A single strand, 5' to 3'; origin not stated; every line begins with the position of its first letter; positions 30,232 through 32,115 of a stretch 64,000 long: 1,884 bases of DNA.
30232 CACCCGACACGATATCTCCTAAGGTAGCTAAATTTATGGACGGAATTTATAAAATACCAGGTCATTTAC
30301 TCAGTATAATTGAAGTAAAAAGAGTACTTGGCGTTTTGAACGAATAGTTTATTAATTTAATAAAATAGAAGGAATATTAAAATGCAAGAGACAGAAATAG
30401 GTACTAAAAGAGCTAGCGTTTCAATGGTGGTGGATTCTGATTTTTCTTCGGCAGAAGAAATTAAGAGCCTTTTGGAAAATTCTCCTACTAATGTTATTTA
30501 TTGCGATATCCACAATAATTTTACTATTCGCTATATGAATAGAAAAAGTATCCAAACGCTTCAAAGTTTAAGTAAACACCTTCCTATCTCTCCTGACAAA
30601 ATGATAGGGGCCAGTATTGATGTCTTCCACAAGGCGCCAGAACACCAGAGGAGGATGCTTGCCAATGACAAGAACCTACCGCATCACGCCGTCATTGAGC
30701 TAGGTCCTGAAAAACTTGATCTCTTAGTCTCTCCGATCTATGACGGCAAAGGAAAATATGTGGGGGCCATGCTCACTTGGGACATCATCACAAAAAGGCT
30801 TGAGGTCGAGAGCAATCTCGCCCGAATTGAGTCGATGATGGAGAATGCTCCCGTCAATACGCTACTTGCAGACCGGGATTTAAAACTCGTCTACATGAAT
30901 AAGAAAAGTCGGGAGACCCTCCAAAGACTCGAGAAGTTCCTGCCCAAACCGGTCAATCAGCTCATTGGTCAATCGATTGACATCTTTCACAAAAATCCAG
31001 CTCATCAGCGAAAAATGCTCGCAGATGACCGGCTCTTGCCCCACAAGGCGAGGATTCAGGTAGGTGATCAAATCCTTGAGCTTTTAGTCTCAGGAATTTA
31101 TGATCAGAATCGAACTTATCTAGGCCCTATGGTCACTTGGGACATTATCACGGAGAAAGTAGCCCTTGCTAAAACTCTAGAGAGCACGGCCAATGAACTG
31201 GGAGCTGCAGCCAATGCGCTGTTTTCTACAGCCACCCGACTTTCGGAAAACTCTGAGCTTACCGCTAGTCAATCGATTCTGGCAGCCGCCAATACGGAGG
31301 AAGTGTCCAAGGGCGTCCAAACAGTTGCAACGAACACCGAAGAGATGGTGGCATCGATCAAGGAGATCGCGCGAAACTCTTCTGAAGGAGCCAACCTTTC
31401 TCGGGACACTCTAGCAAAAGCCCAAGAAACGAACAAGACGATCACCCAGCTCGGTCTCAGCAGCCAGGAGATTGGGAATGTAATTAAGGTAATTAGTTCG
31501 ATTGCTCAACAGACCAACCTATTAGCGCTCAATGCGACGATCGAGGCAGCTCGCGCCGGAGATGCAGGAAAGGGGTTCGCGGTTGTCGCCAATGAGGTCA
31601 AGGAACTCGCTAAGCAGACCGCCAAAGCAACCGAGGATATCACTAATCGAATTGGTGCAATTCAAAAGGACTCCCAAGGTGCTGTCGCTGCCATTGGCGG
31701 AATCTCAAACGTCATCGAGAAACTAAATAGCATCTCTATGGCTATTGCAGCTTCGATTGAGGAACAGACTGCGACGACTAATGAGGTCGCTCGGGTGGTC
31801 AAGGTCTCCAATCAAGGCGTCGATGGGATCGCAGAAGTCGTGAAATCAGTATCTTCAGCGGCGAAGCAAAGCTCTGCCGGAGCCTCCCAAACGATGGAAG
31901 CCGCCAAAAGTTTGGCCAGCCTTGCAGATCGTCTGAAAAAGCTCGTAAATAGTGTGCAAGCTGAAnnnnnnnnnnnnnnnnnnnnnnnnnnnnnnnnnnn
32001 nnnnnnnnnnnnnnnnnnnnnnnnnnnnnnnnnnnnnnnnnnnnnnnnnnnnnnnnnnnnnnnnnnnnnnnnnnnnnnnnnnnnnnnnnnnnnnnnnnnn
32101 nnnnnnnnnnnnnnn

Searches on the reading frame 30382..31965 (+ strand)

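Call 81: search_protein_families(library=pfam, proteins=[window:30382-31965:+], max_evalue=0.0001)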
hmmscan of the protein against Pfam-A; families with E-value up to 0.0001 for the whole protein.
window:30382-31965:+ (528 aa): 3 families
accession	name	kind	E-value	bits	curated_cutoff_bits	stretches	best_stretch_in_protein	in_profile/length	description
PF00015.26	MCPsignal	-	4.7e-31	108.4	34.6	1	328-496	2-167/172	Methyl-accepting chemotaxis protein (MCP) signalling domain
PF13188.13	PAS_8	-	5.2e-08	33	21.8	0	147-186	1-38/65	PAS domain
PF13596.12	PAS_10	-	1e-05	26.5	22.1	0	150-252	2-101/106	PAS domain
